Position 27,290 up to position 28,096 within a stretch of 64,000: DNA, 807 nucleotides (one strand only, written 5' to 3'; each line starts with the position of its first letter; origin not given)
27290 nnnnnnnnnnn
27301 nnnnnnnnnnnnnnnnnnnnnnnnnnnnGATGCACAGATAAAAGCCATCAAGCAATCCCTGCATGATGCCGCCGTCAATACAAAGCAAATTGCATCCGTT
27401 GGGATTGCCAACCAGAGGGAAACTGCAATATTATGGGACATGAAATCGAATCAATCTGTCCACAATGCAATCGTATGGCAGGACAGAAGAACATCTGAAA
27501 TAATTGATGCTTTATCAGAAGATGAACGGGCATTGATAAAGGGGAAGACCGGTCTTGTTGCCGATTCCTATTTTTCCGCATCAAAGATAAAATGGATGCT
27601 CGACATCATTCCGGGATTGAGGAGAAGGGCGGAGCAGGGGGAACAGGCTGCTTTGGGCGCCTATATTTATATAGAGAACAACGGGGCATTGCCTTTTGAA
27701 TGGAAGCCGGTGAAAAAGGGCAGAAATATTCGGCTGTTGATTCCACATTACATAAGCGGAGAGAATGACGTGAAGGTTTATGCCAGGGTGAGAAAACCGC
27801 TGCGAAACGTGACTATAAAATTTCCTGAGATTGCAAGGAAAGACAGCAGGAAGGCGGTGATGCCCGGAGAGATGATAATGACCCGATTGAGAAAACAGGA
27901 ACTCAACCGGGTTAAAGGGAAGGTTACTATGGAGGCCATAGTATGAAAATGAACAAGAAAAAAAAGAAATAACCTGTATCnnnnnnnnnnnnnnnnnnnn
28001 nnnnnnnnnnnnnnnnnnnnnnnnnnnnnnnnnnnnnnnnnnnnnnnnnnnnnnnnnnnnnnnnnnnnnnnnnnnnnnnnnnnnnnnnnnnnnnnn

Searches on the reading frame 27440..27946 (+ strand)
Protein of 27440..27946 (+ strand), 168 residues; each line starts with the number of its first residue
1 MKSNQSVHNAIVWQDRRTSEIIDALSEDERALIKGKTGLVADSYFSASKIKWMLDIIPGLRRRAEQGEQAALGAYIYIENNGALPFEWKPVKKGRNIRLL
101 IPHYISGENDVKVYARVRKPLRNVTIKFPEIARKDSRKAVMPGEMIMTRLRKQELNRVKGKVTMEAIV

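Call 87: search_protein_families(library=pfam, proteins=[window:27440-27946:+], max_evalue=0.0001)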
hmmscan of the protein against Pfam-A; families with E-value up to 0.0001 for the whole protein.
window:27440-27946:+ (168 aa): 1 family
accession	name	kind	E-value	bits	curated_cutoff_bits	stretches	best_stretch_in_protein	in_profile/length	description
PF00370.27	FGGY_N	-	5.6e-12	46.2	28.8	1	2-65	87-151/245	FGGY family of carbohydrate kinases, N-terminal domain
